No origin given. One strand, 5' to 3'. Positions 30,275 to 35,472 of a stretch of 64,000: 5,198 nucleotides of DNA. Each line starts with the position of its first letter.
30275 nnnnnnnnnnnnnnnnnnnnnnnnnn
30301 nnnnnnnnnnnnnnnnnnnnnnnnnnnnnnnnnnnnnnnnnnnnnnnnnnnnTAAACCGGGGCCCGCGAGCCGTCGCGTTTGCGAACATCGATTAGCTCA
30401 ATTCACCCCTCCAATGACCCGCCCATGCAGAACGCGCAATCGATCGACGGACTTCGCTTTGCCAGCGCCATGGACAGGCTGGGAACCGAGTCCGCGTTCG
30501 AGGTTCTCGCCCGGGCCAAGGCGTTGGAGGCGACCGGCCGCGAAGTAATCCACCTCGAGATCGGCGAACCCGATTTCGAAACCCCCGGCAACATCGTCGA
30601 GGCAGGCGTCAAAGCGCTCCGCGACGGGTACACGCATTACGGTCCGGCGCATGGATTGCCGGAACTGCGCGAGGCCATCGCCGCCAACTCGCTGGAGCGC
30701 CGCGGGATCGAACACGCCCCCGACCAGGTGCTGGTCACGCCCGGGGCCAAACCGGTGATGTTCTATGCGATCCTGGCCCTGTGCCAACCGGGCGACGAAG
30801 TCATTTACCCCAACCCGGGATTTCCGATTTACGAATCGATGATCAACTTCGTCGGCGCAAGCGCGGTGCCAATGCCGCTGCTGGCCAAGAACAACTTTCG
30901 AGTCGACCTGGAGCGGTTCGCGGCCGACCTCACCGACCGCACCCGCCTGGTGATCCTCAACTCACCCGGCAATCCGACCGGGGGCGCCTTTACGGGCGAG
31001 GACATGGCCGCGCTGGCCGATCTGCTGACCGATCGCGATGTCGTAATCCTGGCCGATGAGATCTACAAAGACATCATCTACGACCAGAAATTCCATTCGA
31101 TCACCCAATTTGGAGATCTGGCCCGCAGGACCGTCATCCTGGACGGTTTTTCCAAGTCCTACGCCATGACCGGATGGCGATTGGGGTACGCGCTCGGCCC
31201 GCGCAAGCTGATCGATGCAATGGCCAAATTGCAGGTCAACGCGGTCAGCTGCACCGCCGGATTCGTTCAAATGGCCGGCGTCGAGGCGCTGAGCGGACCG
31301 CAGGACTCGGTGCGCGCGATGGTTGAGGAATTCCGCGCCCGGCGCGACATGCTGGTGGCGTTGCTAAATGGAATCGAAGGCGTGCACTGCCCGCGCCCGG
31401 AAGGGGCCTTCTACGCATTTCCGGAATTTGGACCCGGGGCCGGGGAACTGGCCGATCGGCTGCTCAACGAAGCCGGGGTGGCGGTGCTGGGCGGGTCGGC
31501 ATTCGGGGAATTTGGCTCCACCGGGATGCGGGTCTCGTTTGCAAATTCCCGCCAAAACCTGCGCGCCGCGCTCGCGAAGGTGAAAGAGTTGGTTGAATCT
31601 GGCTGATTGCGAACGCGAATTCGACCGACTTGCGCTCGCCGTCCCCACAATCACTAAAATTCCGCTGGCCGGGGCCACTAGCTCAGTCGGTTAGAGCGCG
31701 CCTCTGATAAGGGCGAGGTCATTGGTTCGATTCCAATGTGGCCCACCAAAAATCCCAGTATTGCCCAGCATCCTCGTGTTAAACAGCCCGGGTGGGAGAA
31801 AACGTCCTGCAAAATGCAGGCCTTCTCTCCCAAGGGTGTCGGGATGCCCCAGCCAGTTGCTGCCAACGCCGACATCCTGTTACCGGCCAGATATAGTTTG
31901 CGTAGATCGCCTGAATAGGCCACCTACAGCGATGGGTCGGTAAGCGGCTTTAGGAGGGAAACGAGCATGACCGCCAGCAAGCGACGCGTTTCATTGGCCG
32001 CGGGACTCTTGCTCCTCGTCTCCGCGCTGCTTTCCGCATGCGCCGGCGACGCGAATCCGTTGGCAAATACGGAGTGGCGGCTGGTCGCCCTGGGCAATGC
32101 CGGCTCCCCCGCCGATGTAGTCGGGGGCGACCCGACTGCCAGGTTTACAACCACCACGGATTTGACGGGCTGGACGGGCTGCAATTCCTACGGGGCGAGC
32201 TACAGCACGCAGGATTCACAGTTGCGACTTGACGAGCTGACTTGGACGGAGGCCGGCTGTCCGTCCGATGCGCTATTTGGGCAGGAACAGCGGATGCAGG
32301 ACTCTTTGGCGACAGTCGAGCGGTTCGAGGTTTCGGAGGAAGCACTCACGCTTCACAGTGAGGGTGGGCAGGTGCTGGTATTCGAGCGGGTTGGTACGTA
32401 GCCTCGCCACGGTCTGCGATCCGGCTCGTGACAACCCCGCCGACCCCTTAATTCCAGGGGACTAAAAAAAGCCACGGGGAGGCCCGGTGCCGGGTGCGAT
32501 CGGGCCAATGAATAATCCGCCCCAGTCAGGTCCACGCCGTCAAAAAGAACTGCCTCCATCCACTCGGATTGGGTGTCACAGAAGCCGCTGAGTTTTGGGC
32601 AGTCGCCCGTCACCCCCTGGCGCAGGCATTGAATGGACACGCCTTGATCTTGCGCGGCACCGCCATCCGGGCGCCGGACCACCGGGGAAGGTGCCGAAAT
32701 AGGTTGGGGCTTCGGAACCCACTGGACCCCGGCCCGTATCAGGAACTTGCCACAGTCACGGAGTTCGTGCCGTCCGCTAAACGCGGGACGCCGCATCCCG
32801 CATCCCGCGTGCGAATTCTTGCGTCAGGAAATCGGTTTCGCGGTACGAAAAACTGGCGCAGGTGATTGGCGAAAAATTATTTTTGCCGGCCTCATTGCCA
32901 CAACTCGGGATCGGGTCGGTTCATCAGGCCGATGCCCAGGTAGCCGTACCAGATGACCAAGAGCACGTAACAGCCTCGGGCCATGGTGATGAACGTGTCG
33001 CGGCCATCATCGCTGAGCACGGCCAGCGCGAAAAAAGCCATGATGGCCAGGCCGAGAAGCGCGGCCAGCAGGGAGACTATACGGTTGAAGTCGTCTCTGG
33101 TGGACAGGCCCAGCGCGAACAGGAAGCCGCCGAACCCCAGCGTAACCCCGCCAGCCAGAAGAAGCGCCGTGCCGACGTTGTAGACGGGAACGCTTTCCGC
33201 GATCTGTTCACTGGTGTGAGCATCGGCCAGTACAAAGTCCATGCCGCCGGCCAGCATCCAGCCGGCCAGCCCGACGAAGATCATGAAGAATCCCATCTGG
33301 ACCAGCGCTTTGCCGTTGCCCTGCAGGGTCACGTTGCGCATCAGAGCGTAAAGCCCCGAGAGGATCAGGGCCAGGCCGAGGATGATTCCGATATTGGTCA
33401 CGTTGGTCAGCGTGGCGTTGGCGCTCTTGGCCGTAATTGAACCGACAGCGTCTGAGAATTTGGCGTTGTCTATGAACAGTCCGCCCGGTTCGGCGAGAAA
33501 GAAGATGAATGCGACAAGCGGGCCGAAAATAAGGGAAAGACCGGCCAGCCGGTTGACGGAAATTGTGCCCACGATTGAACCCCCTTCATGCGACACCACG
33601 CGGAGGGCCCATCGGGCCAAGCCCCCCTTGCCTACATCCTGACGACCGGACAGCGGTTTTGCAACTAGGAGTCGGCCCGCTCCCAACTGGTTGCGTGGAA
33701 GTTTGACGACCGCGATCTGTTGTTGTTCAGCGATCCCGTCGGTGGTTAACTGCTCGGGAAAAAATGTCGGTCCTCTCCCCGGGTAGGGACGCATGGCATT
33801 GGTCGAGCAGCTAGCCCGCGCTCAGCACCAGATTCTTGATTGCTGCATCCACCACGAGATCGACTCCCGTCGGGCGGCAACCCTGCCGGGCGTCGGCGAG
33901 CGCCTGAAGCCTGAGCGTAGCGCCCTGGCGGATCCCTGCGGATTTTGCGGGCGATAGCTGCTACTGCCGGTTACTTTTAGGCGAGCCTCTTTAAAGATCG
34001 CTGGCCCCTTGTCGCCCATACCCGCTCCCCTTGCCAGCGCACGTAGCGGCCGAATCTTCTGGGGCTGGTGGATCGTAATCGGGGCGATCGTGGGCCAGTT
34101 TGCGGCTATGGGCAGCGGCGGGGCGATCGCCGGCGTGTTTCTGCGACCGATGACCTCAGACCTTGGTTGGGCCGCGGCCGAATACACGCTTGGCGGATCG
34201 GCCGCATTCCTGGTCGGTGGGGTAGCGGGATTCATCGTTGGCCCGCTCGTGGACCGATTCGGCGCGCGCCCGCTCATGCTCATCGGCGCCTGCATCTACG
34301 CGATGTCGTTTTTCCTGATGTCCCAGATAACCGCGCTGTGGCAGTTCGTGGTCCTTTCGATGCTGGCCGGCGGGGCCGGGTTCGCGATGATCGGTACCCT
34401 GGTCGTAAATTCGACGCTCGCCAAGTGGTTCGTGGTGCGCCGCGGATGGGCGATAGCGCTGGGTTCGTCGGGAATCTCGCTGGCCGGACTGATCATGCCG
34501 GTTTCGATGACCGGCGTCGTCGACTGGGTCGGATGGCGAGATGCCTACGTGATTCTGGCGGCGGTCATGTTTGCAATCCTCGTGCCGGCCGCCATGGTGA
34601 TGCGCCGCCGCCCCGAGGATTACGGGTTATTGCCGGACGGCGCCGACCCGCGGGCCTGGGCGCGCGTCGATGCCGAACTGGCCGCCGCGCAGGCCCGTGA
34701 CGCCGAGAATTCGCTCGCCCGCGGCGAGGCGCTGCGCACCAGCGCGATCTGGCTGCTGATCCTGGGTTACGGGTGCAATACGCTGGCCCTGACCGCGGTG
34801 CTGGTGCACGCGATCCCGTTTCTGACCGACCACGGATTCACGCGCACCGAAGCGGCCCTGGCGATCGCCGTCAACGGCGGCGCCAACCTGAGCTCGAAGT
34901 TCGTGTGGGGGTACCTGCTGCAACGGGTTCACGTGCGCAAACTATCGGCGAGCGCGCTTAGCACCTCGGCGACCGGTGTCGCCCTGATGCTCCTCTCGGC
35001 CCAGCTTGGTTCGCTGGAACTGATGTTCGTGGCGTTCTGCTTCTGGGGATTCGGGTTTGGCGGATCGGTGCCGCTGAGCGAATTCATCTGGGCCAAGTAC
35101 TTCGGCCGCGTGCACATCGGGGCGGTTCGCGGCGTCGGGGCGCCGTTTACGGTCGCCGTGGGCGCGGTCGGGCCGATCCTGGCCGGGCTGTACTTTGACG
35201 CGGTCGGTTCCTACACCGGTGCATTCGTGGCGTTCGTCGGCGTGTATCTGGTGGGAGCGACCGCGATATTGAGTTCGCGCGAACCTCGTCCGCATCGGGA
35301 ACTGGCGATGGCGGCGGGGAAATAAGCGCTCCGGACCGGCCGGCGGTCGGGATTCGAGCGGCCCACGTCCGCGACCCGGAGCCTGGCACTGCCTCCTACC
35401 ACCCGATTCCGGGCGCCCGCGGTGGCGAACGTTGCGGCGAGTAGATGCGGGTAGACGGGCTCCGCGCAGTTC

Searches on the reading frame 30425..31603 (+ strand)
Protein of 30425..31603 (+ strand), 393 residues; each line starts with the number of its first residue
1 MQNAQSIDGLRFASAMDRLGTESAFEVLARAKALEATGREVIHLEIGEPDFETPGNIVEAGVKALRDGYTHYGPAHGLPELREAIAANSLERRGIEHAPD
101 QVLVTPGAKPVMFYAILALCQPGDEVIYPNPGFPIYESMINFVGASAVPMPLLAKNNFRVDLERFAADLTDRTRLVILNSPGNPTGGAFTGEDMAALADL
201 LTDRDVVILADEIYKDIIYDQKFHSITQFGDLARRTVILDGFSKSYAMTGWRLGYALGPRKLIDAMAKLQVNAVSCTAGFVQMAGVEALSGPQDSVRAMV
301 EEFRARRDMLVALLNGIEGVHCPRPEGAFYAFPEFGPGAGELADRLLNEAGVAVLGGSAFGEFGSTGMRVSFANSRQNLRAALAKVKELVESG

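Call 79: search_protein_families(library=ncbifam, proteins=[window:30425-31603:+], max_evalue=0.00001)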
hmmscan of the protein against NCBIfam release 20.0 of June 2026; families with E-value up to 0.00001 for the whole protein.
window:30425-31603:+ (393 aa): 69 families (the best 25 are shown)
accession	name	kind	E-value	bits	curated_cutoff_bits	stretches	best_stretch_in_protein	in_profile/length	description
NF041364.1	GntC_guanitoxin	equivalog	4.3e-97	325.2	415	1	44-389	3-356/356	guanitoxin biosynthesis PLP-dependent (S)-gamma-hydroxy-L-arginine cyclodehydratase GntC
NF041091.1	asp_aminotase_Arch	equivalog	5e-93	311.9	550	1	19-390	7-375/376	aspartate aminotransferase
NF004769.0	PRK06107.1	equivalog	5.4e-93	311.9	617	1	11-391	5-399/402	aspartate transaminase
NF005816.0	PRK07682.1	equivalog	3.4e-87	292.6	620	1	34-391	24-384/390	aminotransferase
NF005817.0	PRK07683.1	equivalog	1.5e-85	287.2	575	1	37-391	26-382/387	aminotransferase A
NF004770.0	PRK06108.1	subfamily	6.3e-82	275.5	422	1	37-391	34-393/396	pyridoxal phosphate-dependent aminotransferase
NF006229.0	PRK08361.1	equivalog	7e-81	272.2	624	1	39-390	33-388/391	aspartate aminotransferase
NF006514.0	PRK08960.1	equivalog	2.4e-77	260.4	554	1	25-389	18-384/388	pyridoxal phosphate-dependent aminotransferase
NF005601.0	PRK07337.1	equivalog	4e-76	256.7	496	1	10-390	6-392/394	pyridoxal phosphate-dependent aminotransferase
NF006230.0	PRK08363.1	equivalog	7.9e-74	248.8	534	1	26-390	17-392/398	alanine aminotransferase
NF005588.0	PRK07309.1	equivalog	1.8e-73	247.7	576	1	40-391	31-387/391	pyridoxal phosphate-dependent aminotransferase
NF004975.0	PRK06348.1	equivalog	6.1e-73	246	549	1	24-389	14-382/384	pyridoxal phosphate-dependent aminotransferase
NF006756.0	PRK09276.1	subfamily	1.3e-72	244.9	507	1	30-389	22-385/387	LL-diaminopimelate aminotransferase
TIGR03540.1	DapC_direct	equivalog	4.5e-72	243.1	593.25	1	33-388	23-382/383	LL-diaminopimelate aminotransferase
NF006569.0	PRK09082.1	subfamily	1.5e-67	228.4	420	1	36-388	27-385/386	methionine aminotransferase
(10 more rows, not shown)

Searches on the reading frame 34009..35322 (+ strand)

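Call 79: search_protein_families(library=ncbifam, proteins=[window:34009-35322:+], max_evalue=0.00001)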
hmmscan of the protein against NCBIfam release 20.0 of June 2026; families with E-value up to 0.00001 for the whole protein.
window:34009-35322:+ (438 aa): 15 families
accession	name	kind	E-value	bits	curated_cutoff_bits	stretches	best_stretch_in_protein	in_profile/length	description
NF049980.1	SfMCT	equivalog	5.3e-36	124.1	320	1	20-410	2-376/378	L-lactate MFS transporter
TIGR00890.1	2A0111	subfamily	2.7e-22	79.2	374.85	1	20-422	2-374/377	oxalate/formate antiport family MFS transporter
TIGR00881.1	2A0104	subfamily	2e-16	60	407.75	1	62-397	35-367/379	phosphoglycerate transporter protein PgtP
NF038246.1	bile_salt_MFS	equivalog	4.5e-16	58.7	400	1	19-422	3-402/408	conjugated bile salt MFS transporter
TIGR00893.1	2A0114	subfamily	4.7e-15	55.4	395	1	48-421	20-396/399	D-galactonate transporter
TIGR00892.1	2A0113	subfamily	1.4e-13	50.4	586.1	1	18-422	16-425/455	monocarboxylate transporter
NF033733.1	MFS_ArsK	equivalog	9.6e-13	47.7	400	1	47-411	29-374/388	arsenite efflux MFS transporter ArsK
TIGR04259.1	oxa_formateAnti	equivalog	6.7e-10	38.4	335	1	43-377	24-347/405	oxalate/formate MFS antiporter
TIGR00710.1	efflux_Bcr_CflA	subfamily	8.1e-08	32.1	200.9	1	48-198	31-180/385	Bcr/CflA family efflux MFS transporter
NF033134.0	cmlA_floR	equivalog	8.4e-08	32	450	1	57-197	45-185/388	CmlA/FloR family chloramphenicol efflux MFS transporter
NF008654.0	PRK11652.1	equivalog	1.8e-07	30.4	479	1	66-197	53-183/397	multidrug efflux MFS transporter EmrD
TIGR00712.1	glpT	equivalog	3.3e-07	29.7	632.55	0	242-376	26-160/440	glycerol-3-phosphate transporter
NF011932.2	PRK15403.1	equivalog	3.8e-07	29.6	700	1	65-196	52-183/402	multidrug efflux MFS transporter MdtM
TIGR00895.1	2A0115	subfamily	1.7e-06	27.2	418.55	1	35-393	30-391/398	aromatic acid/H+ symport family MFS transporter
NF011931.1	PRK15402.1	subfamily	3.4e-06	26.2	439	1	58-187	44-173/401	MdfA family multidrug efflux MFS transporter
